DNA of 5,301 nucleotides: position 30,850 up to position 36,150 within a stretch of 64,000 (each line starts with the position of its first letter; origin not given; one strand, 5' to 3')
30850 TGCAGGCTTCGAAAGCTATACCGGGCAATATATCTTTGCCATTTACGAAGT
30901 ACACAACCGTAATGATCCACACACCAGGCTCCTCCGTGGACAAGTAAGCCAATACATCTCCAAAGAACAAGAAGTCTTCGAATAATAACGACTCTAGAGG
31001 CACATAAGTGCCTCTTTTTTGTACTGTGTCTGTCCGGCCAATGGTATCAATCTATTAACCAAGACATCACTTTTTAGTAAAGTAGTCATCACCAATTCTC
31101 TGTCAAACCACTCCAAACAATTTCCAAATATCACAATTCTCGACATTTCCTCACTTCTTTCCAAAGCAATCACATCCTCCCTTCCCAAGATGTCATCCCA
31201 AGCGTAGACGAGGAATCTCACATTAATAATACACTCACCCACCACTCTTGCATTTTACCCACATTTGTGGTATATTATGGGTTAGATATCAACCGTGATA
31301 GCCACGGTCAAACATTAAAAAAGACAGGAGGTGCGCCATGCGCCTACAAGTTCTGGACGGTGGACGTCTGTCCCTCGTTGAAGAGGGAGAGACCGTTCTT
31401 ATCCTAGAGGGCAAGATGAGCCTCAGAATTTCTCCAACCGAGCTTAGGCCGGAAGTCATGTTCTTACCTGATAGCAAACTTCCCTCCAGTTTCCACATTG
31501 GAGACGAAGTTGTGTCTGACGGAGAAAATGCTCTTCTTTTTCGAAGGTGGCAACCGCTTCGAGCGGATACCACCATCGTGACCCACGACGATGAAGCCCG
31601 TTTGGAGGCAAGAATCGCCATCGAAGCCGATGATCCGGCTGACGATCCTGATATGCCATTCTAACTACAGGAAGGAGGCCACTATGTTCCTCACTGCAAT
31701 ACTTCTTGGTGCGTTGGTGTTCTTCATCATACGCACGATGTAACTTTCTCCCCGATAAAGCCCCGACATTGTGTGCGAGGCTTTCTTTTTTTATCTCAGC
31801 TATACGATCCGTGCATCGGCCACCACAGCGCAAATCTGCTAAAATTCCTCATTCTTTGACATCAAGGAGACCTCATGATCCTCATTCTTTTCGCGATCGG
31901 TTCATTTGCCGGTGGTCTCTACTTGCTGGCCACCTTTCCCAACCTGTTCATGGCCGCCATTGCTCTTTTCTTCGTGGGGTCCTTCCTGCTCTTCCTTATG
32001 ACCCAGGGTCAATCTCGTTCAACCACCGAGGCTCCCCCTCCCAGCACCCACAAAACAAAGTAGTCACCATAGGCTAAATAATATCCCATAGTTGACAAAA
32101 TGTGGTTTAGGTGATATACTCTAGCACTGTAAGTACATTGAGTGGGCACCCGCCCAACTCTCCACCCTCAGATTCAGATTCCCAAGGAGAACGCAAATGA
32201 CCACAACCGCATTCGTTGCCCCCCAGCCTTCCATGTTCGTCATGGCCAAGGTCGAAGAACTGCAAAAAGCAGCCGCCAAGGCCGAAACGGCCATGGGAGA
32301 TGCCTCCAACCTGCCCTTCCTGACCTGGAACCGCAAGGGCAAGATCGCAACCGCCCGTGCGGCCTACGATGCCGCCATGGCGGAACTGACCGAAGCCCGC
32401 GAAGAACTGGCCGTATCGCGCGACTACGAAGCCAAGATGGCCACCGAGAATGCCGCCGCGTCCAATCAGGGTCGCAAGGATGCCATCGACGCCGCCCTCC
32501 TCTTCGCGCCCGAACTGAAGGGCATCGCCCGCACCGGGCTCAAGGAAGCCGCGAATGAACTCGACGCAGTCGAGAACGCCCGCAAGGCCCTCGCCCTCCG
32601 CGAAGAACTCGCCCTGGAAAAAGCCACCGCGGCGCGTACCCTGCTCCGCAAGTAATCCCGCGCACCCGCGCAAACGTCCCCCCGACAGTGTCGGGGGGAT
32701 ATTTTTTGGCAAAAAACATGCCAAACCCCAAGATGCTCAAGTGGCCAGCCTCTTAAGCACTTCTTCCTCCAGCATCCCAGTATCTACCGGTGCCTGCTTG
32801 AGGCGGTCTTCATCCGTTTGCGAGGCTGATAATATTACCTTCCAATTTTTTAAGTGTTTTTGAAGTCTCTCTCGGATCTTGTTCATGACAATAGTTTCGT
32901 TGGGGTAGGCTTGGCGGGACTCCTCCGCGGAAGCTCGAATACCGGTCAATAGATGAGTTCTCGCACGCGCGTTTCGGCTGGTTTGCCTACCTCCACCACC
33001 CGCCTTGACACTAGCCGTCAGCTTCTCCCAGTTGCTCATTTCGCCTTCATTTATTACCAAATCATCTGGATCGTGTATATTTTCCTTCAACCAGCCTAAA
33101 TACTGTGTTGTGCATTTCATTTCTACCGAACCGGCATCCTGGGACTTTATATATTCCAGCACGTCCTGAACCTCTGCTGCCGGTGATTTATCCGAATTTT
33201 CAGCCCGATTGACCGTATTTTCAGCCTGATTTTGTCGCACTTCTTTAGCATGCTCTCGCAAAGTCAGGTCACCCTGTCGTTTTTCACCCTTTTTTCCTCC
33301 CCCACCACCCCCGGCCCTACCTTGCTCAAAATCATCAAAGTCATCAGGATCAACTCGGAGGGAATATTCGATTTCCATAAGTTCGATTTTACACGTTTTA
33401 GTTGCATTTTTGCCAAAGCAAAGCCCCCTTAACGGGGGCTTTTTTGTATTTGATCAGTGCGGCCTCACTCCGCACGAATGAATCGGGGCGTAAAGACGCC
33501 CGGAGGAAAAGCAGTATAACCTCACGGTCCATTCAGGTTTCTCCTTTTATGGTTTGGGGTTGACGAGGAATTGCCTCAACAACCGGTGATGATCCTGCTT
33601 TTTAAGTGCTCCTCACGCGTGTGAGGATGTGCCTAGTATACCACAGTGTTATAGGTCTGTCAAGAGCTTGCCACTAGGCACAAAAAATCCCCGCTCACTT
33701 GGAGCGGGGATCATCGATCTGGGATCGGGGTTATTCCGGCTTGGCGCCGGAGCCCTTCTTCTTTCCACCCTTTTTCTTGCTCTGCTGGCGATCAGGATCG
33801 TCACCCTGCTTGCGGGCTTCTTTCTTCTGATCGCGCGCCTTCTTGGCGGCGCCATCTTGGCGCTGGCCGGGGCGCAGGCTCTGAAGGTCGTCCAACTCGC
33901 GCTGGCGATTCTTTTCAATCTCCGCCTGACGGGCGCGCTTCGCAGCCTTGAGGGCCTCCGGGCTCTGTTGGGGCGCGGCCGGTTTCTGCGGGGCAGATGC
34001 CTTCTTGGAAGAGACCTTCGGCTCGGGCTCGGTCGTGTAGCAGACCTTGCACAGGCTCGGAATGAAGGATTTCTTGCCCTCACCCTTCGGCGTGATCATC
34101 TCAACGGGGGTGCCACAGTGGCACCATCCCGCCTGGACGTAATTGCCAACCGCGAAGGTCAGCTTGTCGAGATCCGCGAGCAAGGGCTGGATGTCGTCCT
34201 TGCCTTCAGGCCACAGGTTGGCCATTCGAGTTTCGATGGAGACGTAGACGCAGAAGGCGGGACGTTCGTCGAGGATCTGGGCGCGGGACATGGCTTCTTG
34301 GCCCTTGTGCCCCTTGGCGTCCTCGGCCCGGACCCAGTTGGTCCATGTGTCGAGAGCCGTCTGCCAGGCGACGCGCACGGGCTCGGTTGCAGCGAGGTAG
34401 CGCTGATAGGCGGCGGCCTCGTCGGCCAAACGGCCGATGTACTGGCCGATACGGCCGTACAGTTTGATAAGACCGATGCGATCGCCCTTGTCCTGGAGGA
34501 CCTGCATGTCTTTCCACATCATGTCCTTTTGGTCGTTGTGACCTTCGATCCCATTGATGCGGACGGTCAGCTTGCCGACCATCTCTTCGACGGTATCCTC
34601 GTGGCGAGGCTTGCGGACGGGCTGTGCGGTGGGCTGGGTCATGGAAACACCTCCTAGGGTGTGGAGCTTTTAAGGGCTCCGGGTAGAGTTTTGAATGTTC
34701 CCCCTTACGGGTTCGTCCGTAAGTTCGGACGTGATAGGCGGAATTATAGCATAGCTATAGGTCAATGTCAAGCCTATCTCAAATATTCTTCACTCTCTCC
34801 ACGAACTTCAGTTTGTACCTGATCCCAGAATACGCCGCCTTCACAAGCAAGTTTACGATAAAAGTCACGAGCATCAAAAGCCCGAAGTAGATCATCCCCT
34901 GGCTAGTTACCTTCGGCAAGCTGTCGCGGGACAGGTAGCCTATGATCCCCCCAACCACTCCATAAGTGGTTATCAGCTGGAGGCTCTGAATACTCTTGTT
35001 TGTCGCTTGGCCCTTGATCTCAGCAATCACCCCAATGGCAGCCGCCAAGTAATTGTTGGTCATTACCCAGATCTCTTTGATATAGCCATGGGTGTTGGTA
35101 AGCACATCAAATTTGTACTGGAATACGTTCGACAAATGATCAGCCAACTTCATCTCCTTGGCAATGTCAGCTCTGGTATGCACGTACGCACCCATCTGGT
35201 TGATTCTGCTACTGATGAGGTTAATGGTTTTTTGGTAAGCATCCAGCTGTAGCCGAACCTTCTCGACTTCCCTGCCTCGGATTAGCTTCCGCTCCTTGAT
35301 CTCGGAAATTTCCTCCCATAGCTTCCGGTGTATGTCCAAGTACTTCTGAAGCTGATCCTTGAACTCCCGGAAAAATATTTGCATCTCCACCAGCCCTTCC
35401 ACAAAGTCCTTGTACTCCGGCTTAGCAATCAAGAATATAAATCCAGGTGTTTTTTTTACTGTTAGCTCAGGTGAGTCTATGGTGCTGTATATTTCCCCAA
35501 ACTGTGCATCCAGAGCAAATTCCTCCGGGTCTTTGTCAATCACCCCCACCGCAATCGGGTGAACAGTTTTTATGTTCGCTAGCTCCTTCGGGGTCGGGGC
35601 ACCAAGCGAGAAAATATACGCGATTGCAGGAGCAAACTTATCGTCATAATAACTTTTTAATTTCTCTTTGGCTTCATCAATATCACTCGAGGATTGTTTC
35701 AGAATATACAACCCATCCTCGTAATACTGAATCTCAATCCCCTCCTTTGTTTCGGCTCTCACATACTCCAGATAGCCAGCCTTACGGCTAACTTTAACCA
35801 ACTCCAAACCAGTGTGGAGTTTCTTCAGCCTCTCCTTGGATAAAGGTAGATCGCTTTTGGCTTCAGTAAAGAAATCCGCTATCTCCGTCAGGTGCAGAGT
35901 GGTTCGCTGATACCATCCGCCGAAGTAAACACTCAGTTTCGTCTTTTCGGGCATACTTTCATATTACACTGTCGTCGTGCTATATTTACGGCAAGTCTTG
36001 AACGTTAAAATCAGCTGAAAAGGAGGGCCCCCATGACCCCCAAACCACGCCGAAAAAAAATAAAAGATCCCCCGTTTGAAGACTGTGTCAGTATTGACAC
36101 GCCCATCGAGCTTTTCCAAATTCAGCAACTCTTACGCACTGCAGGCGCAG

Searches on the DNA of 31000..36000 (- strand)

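Call 23: search_rna_families(source=window, start=31000, end=36000, threshold=evalue, max_evalue=1)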
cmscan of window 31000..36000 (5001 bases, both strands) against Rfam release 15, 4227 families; matches with E-value up to 1: 2.
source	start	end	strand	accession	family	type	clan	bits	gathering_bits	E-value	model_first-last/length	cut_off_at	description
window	33680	33753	-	RF02837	anti-hemB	Gene; sRNA;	-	19.4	49.5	0.39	1-81/81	no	Burkholderia RNA 7 (anti-hemB)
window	33605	33695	+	RF01696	Chlorobi-1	Gene; sRNA;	-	19.2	50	0.093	1-67/67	no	Chlorobi-1 RNA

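Call 67: build_rna_model(alignment_id=A8, structure=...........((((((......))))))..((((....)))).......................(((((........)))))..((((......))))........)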
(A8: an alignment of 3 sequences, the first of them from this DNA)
Model R1 built from alignment A8 (3 sequences, 108 columns); structure: as given.
model positions 108; base pairs 19; branch points 3; effective number of sequences 1.22; information 0.591 bits per position. Calibrated on 0.2 Mb of random sequence (short: E-values are rough).
structure used (alignment columns):
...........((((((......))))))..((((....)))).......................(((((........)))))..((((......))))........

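Call 68: search_with_rna_model(model_id=R1, sources=[window, L001, L006, L013, L014, L039, L058, L060, L061, L062, L063], max_evalue=10, make_alignment=true, show_alignments=0)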
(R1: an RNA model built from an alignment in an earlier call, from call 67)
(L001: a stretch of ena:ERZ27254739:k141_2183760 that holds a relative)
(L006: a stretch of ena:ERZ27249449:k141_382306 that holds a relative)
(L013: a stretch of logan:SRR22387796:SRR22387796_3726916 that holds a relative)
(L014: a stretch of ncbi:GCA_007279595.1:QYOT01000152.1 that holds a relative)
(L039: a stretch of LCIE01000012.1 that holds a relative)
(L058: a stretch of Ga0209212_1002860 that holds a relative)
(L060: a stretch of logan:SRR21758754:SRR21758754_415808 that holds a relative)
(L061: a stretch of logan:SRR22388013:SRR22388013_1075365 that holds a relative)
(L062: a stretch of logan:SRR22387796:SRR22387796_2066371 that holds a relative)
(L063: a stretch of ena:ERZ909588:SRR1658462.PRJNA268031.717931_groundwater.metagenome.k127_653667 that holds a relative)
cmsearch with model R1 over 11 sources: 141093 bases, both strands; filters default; matches with E-value up to 10: 11.
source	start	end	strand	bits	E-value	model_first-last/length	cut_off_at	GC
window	34640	34742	-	114.8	9.4e-24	1-108/108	no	0.53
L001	9899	10003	+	113.2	2.2e-23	1-108/108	no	0.51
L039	3193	3297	+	113.2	2.2e-23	1-108/108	no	0.51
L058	4887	4991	+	113.2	2.2e-23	1-108/108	no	0.51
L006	1035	1135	+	111.6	4.9e-23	1-108/108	no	0.51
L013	62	168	+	50.3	3.3e-09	1-108/108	no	0.47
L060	1198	1331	+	21.2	0.012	1-108/108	no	0.44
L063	4871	5003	+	20.9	0.014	1-108/108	no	0.5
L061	948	1000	+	14.3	0.42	46-100/108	no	0.45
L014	4794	4878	-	13.4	0.68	1-108/108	no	0.42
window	37141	37201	-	9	6.5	1-108/108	no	0.38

Alignment A9: 11 matches aligned to the model, 197 columns, each read 5' to 3' on its own strand. Consensus structure (alignment columns), stored with it:
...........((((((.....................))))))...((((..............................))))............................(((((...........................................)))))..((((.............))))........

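Call 81: search_with_rna_model(model_id=R1, sources=[L009, L001, L006, L013, L060, L061, L062, L063], max_evalue=1, filters=off, make_alignment=true, show_alignments=0)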
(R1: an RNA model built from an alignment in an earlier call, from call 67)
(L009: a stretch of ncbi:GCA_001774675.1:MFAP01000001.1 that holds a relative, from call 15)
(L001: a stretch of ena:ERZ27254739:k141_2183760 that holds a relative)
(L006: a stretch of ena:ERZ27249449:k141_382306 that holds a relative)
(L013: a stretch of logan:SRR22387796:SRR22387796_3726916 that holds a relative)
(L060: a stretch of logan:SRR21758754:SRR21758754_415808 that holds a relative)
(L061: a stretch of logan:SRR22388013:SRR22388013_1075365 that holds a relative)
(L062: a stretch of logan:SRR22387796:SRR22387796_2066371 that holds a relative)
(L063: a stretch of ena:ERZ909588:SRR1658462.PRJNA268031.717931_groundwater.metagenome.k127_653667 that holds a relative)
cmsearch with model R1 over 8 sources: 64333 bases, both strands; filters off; matches with E-value up to 1: 9.
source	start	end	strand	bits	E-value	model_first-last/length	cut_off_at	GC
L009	8444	8546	-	114.8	4.3e-24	1-108/108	no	0.53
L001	9899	10003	+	113.2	1e-23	1-108/108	no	0.51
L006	1035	1135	+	111.6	2.3e-23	1-108/108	no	0.51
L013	62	168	+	50.3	1.5e-09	1-108/108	no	0.47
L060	1219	1331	+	17.5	0.036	1-108/108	no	0.46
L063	7041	7123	+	16.1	0.074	1-108/108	no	0.36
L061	948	1000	+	14.3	0.19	46-100/108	no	0.45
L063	4881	5003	+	14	0.23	1-108/108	no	0.52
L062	93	203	+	12.1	0.59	1-108/108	no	0.41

Alignment A10: 9 matches aligned to the model, 212 columns, each read 5' to 3' on its own strand. Consensus structure (alignment columns), stored with it:
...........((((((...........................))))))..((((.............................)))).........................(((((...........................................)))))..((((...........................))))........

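Call 91: search_rna_families(sources=[L013, L060, L061, L062], threshold=evalue, max_evalue=1)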
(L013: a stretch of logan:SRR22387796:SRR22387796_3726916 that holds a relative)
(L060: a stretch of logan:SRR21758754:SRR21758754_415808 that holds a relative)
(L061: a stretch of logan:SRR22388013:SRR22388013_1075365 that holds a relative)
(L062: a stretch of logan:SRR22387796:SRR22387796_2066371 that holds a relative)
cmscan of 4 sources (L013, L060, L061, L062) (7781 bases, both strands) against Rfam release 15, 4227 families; matches with E-value up to 1: 4.
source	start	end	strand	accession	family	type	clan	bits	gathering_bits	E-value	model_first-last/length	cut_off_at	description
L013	1103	1183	-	RF00599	SNORA77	Gene; snRNA; snoRNA; HACA-box;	-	27.4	42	0.018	1-125/125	no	Small nucleolar RNA SNORA77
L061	1886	1973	-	RF03169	c-di-GMP-II-GAG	Cis-reg; riboswitch;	CL00127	23.7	40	0.48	1-86/86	no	c-di-GMP-II-GAG riboswitch aptamer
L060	2232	2288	-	RF02837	anti-hemB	Gene; sRNA;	-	20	49.5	0.4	1-81/81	no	Burkholderia RNA 7 (anti-hemB)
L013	1103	1174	-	RF02837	anti-hemB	Gene; sRNA;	-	19.7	49.5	0.51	1-81/81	no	Burkholderia RNA 7 (anti-hemB)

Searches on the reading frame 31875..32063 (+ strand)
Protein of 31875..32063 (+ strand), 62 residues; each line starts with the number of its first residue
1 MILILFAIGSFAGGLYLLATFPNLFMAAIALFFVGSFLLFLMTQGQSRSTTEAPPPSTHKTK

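Call 5: search_protein_families(library=pfam, proteins=[window:31875-32063:+], max_evalue=0.1)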
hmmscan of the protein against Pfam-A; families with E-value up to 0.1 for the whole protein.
window:31875-32063:+ (62 aa): 0 families

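Call 6: search_protein_families(library=phrogs, proteins=[window:31875-32063:+], max_evalue=0.1)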
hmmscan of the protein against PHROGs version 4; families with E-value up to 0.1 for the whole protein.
window:31875-32063:+ (62 aa): 1 family
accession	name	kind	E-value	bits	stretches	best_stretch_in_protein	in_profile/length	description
phrog_2034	-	unknown function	0.0085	15.7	1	2-56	288-341/406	-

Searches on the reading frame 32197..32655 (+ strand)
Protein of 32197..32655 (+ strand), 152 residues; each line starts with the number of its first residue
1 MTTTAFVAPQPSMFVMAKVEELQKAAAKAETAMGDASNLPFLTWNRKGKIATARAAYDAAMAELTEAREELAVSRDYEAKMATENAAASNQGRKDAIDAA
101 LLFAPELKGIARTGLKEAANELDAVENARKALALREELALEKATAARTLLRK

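Call 5: search_protein_families(library=pfam, proteins=[window:32197-32655:+], max_evalue=0.1)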
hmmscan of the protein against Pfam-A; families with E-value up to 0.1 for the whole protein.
window:32197-32655:+ (152 aa): 0 families

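Call 6: search_protein_families(library=phrogs, proteins=[window:32197-32655:+], max_evalue=0.1)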
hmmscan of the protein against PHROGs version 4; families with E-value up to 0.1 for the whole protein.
window:32197-32655:+ (152 aa): 0 families

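Call 14: find_homologous_proteins(query=window:32197-32655:+)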
Query window:32197-32655:+ (152 aa): 1 proteins with E <= 0.001 among 697 candidates.
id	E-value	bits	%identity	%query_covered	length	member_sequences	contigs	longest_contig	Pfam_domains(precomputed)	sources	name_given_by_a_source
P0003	3.3e-83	294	100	100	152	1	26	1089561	-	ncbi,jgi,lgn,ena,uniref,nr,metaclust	ncbi:hypothetical protein A3K29_05240 [Candidatus Collierbacteria bacterium RIFOXYB2_FULL_46_14]|uni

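Call 15: find_encoding_contigs(protein=P0003, flank=6000, max_places=10)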
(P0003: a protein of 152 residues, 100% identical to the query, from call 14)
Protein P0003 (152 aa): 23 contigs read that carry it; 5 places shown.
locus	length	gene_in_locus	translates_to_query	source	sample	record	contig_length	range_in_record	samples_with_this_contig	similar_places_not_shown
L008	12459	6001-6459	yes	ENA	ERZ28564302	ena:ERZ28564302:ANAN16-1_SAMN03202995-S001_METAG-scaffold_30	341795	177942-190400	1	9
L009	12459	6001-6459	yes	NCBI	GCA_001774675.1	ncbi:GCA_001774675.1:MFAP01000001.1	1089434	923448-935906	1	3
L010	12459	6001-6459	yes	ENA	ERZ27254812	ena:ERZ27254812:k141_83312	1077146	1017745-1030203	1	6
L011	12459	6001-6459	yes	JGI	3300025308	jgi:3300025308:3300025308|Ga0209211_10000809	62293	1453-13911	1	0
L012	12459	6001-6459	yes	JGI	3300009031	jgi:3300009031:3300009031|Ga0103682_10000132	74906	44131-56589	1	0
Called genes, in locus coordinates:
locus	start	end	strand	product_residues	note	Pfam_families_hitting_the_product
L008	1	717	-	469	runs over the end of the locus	PF01546:Peptidase_M20, PF07687:M20_dimer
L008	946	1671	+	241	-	PF00300:His_Phos_1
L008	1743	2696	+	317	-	-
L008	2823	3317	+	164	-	-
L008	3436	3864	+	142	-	-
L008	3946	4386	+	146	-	-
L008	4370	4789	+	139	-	-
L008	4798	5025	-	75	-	-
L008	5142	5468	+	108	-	-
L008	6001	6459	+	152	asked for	-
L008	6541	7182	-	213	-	-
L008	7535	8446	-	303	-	-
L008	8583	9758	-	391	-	-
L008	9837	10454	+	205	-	-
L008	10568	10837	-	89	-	-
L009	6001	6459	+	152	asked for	-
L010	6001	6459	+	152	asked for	-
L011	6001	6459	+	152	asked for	-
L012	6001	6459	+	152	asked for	-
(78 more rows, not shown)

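Call 83: search_protein_families(library=ncbifam, proteins=[window:32197-32655:+], max_evalue=0.05)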
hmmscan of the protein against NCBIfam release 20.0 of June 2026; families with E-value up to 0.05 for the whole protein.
window:32197-32655:+ (152 aa): 0 families

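Call 84: search_protein_families(library=padloc, proteins=[window:32197-32655:+], max_evalue=0.05)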
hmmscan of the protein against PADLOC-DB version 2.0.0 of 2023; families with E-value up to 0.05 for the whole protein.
window:32197-32655:+ (152 aa): 0 families

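Call 85: search_solved_structures(query=window:32197-32652:+, max_evalue=1)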
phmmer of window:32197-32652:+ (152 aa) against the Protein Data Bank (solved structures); distinct sequences matched with E-value up to 1: 1.
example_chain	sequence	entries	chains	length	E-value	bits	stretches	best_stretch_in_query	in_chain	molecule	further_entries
3tul_A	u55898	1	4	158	0.61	14.1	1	25-71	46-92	Cell invasion protein sipB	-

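Call 88: find_related_loci(query=window:32197-32652:+, collection=viral_contigs, flank=3000)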
Query window:32197-32652:+ (152 aa) in viral_contigs; peptide patterns used: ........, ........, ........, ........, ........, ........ (x = any residue, [..] = any of these).
131 stretches matched a pattern, but none encodes a relative of the query by tblastn (E <= 1e-3).
